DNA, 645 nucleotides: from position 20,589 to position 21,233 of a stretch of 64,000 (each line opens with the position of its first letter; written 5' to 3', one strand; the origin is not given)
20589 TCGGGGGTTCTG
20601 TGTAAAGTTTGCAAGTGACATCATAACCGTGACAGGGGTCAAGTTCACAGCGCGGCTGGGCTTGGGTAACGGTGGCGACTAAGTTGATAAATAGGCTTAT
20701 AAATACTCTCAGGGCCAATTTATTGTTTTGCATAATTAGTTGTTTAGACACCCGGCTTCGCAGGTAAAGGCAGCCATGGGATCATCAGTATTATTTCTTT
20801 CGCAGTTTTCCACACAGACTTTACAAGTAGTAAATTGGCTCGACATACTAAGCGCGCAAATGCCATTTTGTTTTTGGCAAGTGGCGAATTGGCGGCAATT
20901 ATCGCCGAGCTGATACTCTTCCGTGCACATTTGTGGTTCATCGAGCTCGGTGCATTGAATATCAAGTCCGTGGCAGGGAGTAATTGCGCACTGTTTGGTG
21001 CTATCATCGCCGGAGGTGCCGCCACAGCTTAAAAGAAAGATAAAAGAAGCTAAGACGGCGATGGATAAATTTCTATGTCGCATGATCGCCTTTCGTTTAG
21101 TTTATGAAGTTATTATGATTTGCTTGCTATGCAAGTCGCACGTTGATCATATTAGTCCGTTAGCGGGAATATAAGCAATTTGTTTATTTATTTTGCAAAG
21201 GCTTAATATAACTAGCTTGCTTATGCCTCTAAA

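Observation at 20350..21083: Tandem pair of secreted ten-cysteine proteins (one a lipoprotein) with a shared Cys framework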

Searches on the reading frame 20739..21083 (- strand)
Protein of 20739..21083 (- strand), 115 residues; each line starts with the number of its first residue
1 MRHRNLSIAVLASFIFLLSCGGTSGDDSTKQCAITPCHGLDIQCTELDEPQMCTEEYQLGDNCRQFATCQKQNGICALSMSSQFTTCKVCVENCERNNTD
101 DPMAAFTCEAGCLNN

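Call 5: search_protein_families(library=pfam, proteins=[window:20739-21083:-], max_evalue=10)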
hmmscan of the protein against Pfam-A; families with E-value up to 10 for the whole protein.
seq(115 aa): 0 families

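Call 7: search_protein_families(library=ncbifam, proteins=[window:20739-21083:-], max_evalue=10)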
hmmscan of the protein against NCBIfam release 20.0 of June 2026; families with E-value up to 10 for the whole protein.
seq(115 aa): 0 families

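Call 10: find_homologous_proteins(query=window:20739-21083:-, max_evalue=0.01)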
Query seq(115 aa) (115 aa): 1 proteins with E <= 0.01 among 1 candidates.
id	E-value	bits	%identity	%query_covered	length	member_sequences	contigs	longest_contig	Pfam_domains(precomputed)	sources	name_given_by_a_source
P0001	1.4e-72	259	100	100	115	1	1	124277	-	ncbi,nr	ncbi:MAG: hypothetical protein IT292_10755 [Deltaproteobacteria bacterium]|nr:hypothetical protein [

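Call 11: find_encoding_contigs(protein=P0001, flank=10000, max_places=4)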
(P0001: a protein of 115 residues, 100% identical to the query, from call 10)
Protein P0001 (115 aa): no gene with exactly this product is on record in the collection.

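Call 15: find_related_loci(query=A1, collection=genome_contigs, flank=10000)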
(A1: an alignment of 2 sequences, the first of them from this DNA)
Query A1 (115 aa) in genome_contigs; peptide patterns used: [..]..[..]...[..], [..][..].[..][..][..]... (x = any residue, [..] = any of these).
22 stretches matched a pattern, but none encodes a relative of the query by tblastn (E <= 1e-3).

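Call 16: search_protein_representatives(alignment_id=A1)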
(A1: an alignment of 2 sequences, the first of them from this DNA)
Query: 2 sequences, 130 profile positions. Proteins with E-value up to 0.001 (for the whole library): 373; up to 1e-10: 211; up to 1e-30: 2. The best 150 are listed.
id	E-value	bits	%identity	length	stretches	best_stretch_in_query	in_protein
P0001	8.6e-57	206.9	-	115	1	1-121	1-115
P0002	4.5e-36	139.8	-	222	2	27-123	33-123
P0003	1.3e-28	115.8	-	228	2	17-118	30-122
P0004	1.8e-23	99.1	-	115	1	1-120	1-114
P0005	7.2e-20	87.5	-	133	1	15-121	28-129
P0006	1.0e-19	86.9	-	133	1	18-118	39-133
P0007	2.8e-18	82.3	-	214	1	28-119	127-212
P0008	4.7e-18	81.6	-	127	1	17-120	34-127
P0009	1.2e-17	80.3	-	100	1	26-118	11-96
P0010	1.6e-17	79.9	-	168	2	25-119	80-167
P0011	2.3e-17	79.4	-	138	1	17-120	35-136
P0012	3.7e-17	78.7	-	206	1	26-121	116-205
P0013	4.4e-17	78.4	-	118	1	11-118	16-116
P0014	5.3e-17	78.2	-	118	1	14-118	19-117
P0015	5.4e-17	78.2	-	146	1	23-121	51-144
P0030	3.3e-16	75.6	-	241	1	25-119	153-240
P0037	1.2e-15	73.8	-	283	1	8-123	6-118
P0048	4.5e-15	71.9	-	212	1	26-122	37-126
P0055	9.7e-15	70.9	-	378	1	17-121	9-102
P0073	3.8e-14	68.9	-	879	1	20-118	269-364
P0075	4.8e-14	68.6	-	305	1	10-119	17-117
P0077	5.7e-14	68.4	-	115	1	1-118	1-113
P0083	1.0e-13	67.5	-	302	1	12-119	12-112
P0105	4.6e-13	65.4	-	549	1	27-122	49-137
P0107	5.0e-13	65.3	-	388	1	30-118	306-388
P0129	2.4e-12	63.1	-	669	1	20-118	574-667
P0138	4.1e-12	62.4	-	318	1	22-121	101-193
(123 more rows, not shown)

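Call 28: search_protein_families(library=pfam, proteins=[P0037, P0055, P0073, P0105, P0107, P0129, P0030, P0075, P0083, P0138], max_evalue=0.01)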
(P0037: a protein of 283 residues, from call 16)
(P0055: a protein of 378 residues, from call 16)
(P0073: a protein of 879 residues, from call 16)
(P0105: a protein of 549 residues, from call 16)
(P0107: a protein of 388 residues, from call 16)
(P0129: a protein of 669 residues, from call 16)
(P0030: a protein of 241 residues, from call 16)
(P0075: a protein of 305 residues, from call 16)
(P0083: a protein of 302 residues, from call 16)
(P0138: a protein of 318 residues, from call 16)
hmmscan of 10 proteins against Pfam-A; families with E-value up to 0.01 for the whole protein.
P0037 (283 aa): 2 families
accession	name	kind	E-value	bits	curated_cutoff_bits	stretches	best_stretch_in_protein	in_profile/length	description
PF01551.29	Peptidase_M23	-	2e-17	63.6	28.7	1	157-257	2-90/96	Peptidase family M23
PF13533.13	Biotin_lipoyl_2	-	0.0032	17.7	29.8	1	219-235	15-31/32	Biotin-lipoyl like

P0055 (378 aa): 0 families

P0073 (879 aa): 0 families

P0105 (549 aa): 1 family
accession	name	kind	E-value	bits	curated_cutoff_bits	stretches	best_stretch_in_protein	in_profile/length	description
PF00404.24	Dockerin_1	-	1.8e-07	31.7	22.9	1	475-544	2-53/57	Dockerin type I domain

P0107 (388 aa): 0 families

P0129 (669 aa): 1 family
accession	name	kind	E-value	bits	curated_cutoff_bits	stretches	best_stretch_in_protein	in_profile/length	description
PF00404.24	Dockerin_1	-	2.5e-05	24.8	22.9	1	477-521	6-51/57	Dockerin type I domain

P0030 (241 aa): 0 families

P0075 (305 aa): 0 families

P0083 (302 aa): 0 families

P0138 (318 aa): 0 families

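Call 49: find_encoding_contigs(protein=P0077, flank=6000, max_places=3)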
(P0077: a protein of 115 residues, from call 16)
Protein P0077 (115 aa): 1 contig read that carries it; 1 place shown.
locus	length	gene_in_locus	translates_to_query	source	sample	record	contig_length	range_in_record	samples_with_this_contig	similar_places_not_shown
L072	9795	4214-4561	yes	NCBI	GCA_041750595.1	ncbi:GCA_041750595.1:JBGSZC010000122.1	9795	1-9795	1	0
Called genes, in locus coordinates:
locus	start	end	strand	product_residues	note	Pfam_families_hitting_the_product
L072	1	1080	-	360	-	?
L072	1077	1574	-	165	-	-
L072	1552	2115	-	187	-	PF13620:CarboxypepD_reg (faint)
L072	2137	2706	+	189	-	PF03449:GreA_GreB_N, PF01272:GreA_GreB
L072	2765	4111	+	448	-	PF00291:PALP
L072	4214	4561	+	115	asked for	-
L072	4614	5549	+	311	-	-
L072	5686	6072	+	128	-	PF01042:Ribonuc_L-PSP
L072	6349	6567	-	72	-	-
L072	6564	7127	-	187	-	PF19502:DUF6036 (faint), PF08843:AbiEii (weak)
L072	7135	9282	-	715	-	-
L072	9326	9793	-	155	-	?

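Call 50: find_encoding_contigs(protein=P0004, flank=6000, max_places=3)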
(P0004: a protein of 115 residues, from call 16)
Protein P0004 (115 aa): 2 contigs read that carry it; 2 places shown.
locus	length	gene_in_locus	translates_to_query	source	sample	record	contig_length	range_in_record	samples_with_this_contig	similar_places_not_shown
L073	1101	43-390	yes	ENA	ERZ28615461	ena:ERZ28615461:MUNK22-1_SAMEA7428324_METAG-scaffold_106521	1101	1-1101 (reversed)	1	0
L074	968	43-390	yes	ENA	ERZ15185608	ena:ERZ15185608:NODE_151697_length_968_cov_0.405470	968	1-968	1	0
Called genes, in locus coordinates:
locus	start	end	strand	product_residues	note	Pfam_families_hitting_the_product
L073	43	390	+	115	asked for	-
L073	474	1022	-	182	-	PF01584:CheW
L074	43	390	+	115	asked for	-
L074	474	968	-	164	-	?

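Call 60: search_protein_families(library=pfam, proteins=[P0073, P0055, P0083, P0075], max_evalue=1)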
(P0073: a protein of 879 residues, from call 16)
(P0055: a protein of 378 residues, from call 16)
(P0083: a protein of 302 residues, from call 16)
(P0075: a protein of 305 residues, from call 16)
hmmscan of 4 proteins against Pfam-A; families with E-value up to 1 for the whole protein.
P0073 (879 aa): 2 families
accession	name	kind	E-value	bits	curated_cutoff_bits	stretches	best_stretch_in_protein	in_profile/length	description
PF20578.4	aBig_2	-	0.043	14.1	27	1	828-856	14-42/89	Atrophied bacterial Ig domain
PF18099.7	CBM_35_2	-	0.46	11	23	0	474-533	43-102/112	Carbohydrate binding module (family 35)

P0055 (378 aa): 2 families
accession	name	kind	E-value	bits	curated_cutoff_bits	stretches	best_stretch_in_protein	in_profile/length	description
PF06622.16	SepQ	-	0.093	12.3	22.9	1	24-102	160-239/305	SepQ protein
PF16151.10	DUF4859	-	0.13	12.6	22.6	1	301-357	53-101/120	Domain of unknown function (DUF4859)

P0083 (302 aa): 0 families

P0075 (305 aa): 0 families

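Call 69: search_protein_families(library=phrogs, proteins=[window:20739-21083:-], max_evalue=1)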
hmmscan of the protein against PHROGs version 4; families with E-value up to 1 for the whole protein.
window:20739-21083:- (115 aa): 0 families

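Call 70: search_protein_families(library=padloc, proteins=[window:20739-21083:-], max_evalue=1)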
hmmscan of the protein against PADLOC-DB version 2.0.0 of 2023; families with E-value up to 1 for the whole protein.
window:20739-21083:- (115 aa): 0 families

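Call 77: search_protein_families(library=pfam, alignment_id=A6, max_evalue=0.001)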
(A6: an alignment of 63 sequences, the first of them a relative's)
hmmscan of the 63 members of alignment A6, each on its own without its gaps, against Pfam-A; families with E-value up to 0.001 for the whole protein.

A. member 1, P0002 (222 aa): 0 families

B. families by the number of members that match (of 63 scanned): 16 families
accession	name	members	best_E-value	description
PF00404.24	Dockerin_1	2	1.8e-07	Dockerin type I domain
PF18915.5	DUF5667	1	2.2e-26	Domain of unknown function (DUF5667)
PF01551.29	Peptidase_M23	1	2e-17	Peptidase family M23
PF13584.12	BatD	1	2.7e-17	BatD DUF11 like domain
PF00173.33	Cyt-b5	1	2.8e-16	Cytochrome b5-like Heme/Steroid binding domain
PF03891.20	DUF333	1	2.5e-11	Domain of unknown function (DUF333)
PF13424.12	TPR_12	1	4.4e-10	Tetratricopeptide repeat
PF13779.11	DUF4175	1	2.6e-07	Domain of unknown function (DUF4175)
PF09864.15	MliC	1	3.8e-07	Membrane-bound lysozyme-inhibitor of c-type lysozyme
PF02368.24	Big_2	1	3.9e-07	Bacterial Ig-like domain (group 2)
PF00395.25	SLH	1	1.4e-05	S-layer homology domain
PF24885.1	TPR_NPHP3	1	4.9e-05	Nephrocystin-3 TPR domain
PF20462.4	DUF6715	1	9.3e-05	Domain of unknown function (DUF6715)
PF07719.23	TPR_2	1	0.00032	Tetratricopeptide repeat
PF09986.15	DUF2225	1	0.00077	Uncharacterized protein conserved in bacteria (DUF2225)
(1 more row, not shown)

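Call 87: find_related_loci(query=window:20739-21083:-, collection=metagenome_contigs, flank=4000)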
Query window:20739-21083:- (115 aa) in metagenome_contigs; peptide patterns used: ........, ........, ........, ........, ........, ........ (x = any residue, [..] = any of these).
119 stretches matched a pattern, but none encodes a relative of the query by tblastn (E <= 1e-3).
